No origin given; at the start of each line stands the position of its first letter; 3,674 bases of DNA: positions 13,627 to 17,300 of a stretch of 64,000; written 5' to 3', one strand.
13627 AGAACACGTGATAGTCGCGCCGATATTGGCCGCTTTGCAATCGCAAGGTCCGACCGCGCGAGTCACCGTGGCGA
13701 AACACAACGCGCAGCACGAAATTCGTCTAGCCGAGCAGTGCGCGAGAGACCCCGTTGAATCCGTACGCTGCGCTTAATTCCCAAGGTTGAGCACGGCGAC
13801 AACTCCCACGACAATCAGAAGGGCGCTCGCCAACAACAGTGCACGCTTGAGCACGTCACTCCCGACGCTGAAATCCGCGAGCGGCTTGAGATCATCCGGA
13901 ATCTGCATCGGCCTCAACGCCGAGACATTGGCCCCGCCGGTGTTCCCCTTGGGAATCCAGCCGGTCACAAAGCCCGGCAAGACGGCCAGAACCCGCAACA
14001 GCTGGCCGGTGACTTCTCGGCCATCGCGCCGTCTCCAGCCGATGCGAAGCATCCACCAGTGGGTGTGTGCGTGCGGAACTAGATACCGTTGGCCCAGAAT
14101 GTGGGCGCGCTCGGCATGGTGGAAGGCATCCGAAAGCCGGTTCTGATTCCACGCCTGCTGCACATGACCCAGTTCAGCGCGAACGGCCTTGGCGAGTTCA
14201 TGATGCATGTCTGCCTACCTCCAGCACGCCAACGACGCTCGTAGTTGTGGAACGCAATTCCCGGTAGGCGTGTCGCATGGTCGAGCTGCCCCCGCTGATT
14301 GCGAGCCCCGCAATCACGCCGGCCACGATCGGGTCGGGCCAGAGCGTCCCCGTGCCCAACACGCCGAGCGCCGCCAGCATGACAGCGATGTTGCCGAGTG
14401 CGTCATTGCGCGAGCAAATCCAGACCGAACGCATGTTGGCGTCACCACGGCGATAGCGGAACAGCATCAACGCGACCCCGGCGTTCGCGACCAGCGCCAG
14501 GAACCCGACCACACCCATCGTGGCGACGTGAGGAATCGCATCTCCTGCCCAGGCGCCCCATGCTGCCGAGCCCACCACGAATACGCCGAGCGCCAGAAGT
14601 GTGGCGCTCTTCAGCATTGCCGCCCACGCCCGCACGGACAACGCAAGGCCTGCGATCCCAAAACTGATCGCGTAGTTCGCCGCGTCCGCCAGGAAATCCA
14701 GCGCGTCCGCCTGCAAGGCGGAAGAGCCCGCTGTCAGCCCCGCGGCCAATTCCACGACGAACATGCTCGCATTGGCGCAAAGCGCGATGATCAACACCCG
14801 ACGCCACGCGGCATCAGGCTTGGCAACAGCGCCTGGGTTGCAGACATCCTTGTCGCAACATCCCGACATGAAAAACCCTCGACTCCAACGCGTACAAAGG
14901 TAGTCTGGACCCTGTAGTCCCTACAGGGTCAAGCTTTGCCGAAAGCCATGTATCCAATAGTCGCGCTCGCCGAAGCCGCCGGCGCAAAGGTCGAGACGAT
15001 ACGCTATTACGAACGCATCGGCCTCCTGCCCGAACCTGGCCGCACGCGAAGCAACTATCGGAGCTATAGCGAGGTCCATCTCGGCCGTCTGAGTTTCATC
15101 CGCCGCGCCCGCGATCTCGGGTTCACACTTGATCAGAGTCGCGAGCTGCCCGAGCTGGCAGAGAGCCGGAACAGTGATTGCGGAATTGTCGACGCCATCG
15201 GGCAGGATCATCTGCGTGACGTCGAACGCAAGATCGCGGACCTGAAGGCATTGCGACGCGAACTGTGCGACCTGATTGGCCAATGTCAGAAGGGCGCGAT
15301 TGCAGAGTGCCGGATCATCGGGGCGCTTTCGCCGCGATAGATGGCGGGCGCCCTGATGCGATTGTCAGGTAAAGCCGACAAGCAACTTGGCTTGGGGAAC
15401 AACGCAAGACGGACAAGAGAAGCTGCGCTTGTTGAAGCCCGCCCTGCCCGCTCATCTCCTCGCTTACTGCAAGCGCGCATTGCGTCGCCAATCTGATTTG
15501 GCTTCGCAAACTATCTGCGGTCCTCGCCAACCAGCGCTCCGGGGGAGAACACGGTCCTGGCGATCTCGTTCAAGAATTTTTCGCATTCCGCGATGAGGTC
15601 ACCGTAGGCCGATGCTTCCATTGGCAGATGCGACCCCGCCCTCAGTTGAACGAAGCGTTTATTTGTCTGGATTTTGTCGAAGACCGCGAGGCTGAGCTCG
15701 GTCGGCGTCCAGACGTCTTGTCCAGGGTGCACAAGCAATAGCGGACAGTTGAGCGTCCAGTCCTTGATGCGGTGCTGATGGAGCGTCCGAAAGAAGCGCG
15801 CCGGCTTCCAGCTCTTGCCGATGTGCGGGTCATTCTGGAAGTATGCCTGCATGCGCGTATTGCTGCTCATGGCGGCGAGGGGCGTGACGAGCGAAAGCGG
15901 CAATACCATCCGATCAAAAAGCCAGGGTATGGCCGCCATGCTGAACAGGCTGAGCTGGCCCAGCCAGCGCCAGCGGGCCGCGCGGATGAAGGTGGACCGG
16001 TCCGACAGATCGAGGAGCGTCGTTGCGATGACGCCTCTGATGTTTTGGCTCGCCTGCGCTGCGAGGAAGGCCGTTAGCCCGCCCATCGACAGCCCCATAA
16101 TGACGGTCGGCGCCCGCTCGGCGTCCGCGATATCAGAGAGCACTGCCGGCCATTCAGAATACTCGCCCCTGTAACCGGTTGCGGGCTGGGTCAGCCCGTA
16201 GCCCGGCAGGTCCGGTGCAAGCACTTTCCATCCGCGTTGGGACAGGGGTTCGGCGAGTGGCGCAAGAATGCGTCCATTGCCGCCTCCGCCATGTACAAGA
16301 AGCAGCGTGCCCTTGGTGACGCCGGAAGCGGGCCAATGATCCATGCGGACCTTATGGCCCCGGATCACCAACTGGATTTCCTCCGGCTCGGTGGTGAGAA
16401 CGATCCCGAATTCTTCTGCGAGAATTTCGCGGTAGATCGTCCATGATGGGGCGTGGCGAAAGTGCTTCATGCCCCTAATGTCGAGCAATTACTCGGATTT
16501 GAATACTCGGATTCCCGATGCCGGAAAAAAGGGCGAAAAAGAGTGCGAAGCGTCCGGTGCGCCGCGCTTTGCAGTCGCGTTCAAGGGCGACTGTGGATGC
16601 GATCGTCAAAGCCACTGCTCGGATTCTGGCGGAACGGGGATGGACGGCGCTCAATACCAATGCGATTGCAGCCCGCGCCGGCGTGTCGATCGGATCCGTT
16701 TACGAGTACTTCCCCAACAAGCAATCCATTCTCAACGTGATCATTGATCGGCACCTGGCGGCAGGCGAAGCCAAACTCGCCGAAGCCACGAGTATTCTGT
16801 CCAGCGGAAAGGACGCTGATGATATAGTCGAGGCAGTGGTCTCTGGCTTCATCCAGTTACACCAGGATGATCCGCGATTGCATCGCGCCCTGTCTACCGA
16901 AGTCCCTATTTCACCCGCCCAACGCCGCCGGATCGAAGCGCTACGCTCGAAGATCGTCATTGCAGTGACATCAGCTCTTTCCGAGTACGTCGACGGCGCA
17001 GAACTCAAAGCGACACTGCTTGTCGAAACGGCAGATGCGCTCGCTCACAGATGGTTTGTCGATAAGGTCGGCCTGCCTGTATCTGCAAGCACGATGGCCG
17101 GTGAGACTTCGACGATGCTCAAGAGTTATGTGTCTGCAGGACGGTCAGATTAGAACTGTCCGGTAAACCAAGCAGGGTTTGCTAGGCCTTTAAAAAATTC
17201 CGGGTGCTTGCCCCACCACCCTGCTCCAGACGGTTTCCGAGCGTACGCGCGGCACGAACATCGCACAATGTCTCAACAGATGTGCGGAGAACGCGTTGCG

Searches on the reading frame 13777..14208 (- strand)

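Call 87: search_protein_families(library=pfam, proteins=[window:13777-14208:-], max_evalue=0.001)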
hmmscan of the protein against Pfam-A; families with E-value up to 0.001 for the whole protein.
window:13777-14208:- (144 aa): 1 family
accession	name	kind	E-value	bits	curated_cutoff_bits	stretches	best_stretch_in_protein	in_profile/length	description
PF12487.13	DUF3703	-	3.5e-39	133.5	22.3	1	4-109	2-107/109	Protein of unknown function (DUF3703)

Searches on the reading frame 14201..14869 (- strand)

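Call 86: search_protein_families(library=pfam, proteins=[window:14201-14869:-], max_evalue=0.0001)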
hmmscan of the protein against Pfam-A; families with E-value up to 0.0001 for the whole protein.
window:14201-14869:- (223 aa): 1 family
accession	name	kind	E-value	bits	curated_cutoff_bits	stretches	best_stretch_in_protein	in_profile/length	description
PF01545.26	Cation_efflux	-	7.9e-17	62.1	26.6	1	26-205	1-197/198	Cation efflux family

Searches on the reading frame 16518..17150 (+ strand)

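Call 86: search_protein_families(library=pfam, proteins=[window:16518-17150:+], max_evalue=0.0001)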
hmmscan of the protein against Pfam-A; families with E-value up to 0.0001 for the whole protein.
window:16518-17150:+ (211 aa): 2 families
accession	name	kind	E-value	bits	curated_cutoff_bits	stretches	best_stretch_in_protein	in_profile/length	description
PF00440.29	TetR_N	-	2e-14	53.5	24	1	29-73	1-45/47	Bacterial regulatory proteins, tetR family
PF17918.6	TetR_C_15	-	3.3e-10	41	26.8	1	101-204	3-107/108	Tetracyclin repressor-like, C-terminal domain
